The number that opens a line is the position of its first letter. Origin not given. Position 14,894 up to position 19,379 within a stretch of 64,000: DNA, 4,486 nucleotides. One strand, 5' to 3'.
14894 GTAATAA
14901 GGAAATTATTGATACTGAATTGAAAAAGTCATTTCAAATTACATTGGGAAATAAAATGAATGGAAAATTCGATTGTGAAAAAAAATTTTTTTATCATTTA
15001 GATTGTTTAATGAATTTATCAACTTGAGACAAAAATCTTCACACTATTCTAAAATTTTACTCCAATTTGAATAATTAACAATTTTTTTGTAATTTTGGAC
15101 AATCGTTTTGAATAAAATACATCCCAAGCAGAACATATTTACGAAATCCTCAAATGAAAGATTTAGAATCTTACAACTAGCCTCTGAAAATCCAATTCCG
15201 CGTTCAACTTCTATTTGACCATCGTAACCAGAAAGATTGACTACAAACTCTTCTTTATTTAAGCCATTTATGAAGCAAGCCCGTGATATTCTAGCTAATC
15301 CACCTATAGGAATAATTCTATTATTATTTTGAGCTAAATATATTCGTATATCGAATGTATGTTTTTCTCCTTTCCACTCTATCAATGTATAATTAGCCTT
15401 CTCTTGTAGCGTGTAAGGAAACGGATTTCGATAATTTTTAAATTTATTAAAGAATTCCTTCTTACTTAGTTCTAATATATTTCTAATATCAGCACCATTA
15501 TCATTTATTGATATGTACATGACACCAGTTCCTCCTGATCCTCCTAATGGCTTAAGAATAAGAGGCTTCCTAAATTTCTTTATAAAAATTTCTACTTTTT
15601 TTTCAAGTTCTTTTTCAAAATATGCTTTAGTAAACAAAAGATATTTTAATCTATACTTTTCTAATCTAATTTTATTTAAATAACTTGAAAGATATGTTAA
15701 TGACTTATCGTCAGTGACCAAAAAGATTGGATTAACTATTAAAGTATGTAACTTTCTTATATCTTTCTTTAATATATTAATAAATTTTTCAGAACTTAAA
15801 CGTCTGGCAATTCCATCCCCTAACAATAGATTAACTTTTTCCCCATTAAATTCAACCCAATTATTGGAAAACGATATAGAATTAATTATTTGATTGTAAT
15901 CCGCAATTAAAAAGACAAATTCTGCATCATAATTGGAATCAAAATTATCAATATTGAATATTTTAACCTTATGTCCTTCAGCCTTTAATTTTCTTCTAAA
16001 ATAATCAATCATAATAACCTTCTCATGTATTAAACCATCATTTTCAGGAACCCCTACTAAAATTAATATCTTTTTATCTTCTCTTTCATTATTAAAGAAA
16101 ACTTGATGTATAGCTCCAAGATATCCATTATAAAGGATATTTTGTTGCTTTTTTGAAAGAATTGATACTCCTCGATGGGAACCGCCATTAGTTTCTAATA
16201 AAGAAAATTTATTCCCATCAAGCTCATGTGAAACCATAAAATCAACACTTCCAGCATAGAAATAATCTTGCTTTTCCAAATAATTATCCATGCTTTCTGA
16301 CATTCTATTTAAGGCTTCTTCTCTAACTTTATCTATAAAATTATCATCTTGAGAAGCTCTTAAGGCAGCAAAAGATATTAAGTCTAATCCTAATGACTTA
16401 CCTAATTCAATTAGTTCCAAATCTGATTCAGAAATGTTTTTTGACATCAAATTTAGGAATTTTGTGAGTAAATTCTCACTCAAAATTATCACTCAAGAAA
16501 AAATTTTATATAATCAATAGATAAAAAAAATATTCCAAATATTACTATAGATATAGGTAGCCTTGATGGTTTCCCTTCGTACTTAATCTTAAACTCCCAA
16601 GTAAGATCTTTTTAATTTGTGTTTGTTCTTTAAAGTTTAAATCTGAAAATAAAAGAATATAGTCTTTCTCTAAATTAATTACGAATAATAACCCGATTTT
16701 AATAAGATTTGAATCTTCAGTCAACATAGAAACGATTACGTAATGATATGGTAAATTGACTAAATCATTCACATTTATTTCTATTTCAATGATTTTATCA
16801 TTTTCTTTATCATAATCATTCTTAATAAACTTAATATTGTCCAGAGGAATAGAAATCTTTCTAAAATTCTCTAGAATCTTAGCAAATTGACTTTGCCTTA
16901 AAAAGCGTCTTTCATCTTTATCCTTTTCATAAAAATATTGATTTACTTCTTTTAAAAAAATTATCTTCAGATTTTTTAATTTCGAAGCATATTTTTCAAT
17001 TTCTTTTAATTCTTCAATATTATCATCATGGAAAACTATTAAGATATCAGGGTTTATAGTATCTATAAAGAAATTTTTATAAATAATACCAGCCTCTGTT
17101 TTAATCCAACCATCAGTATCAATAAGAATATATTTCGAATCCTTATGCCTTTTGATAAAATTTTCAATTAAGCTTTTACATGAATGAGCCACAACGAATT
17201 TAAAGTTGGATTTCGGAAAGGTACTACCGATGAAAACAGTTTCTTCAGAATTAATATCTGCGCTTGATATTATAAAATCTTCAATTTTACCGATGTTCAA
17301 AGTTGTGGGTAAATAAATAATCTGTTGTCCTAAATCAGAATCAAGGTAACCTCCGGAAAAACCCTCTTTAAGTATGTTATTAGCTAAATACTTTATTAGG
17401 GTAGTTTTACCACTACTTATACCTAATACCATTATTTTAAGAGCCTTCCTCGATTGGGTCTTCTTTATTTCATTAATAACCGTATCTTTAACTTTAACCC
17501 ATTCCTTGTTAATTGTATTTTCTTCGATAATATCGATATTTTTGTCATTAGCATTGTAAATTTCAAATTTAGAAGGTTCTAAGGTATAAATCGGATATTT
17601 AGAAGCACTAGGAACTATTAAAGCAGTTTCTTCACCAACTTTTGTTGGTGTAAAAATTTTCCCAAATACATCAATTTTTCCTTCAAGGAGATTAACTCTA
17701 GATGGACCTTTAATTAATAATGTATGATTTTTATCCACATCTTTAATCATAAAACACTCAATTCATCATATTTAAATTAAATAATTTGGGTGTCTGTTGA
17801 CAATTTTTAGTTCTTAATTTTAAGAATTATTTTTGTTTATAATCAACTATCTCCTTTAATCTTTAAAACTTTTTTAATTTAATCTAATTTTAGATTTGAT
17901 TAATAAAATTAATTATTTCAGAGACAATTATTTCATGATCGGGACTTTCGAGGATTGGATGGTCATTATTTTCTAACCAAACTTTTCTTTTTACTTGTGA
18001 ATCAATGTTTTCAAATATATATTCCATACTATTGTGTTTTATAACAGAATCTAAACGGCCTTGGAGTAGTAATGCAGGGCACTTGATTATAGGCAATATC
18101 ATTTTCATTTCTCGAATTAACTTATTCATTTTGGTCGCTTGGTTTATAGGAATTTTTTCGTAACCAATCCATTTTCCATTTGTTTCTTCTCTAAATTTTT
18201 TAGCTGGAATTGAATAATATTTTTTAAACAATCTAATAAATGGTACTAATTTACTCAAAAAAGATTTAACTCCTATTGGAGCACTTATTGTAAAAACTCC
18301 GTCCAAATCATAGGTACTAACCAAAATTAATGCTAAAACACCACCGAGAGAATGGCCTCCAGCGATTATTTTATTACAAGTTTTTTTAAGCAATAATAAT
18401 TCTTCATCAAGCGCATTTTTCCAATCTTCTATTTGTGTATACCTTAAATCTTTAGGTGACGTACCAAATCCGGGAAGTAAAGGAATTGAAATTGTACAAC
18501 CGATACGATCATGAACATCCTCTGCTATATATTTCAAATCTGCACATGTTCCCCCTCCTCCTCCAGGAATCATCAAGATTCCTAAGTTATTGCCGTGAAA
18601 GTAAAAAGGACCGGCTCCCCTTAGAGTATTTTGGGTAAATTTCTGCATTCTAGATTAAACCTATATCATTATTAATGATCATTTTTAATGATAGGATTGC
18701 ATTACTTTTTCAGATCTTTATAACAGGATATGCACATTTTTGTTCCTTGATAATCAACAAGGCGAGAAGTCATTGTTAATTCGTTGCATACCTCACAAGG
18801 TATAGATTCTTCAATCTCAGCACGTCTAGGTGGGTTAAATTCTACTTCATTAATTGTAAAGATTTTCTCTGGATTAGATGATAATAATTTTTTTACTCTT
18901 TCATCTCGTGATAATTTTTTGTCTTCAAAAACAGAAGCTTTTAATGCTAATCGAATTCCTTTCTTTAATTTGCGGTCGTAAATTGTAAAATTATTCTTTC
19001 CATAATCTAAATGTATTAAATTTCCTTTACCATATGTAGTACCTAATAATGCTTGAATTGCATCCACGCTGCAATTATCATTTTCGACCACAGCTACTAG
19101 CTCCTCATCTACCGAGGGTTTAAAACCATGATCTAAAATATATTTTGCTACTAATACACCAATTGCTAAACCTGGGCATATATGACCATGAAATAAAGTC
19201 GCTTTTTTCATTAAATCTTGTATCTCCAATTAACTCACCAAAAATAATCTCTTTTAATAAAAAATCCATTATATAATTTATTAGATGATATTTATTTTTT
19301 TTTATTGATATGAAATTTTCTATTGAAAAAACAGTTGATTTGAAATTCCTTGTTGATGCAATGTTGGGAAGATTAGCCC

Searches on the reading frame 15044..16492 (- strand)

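Call 77: search_protein_families(library=pfam, proteins=[window:15044-16492:-], max_evalue=0.001)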
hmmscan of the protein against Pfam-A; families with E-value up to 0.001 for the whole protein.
window:15044-16492:- (482 aa): 1 family
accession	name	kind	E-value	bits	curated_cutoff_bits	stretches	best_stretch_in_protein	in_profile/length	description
PF02955.21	GSH-S_ATP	-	6.3e-05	22.9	23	0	297-345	21-66/175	Prokaryotic glutathione synthetase, ATP-grasp domain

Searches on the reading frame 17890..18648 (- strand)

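Call 77: search_protein_families(library=pfam, proteins=[window:17890-18648:-], max_evalue=0.001)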
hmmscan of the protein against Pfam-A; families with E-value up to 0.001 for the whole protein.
window:17890-18648:- (252 aa): 4 families
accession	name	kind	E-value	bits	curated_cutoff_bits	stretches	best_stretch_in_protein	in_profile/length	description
PF12146.15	Hydrolase_4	-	3.8e-09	36.6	27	1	60-234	41-236/239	Serine aminopeptidase, S33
PF12697.13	Abhydrolase_6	-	5.9e-08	34.1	26.3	1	24-236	1-211/217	Alpha/beta hydrolase family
PF00561.26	Abhydrolase_1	-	3.4e-07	30.6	25.8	1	24-135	3-113/245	alpha/beta hydrolase fold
PF06342.18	DUF1057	-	4.7e-05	23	21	1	19-123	32-135/297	Alpha/beta hydrolase of unknown function (DUF1057)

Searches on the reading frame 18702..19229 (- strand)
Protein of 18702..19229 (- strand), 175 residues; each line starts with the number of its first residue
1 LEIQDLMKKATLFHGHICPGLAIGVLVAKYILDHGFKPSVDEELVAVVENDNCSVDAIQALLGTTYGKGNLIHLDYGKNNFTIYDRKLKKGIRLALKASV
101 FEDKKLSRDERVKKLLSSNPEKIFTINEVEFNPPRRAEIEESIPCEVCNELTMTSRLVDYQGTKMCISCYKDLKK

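Call 42: search_protein_families(library=pfam, proteins=[window:18702-19229:-], max_evalue=0.0001)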
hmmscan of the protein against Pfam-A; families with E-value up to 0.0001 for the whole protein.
window:18702-19229:- (175 aa): 2 families
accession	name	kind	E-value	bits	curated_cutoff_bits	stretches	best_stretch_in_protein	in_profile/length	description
PF02663.19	FmdE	-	1.1e-33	116.6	22.9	1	13-107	1-100/133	FmdE, Molybdenum formylmethanofuran dehydrogenase operon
PF01258.23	zf-dskA_traR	-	7.4e-05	23.1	24.9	0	143-172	5-33/36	Prokaryotic dksA/traR C4-type zinc finger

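Call 53: search_protein_families(library=ncbifam, proteins=[window:18702-19229:-], max_evalue=0.00001)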
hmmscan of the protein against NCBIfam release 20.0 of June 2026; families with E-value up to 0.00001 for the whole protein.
window:18702-19229:- (175 aa): 0 families
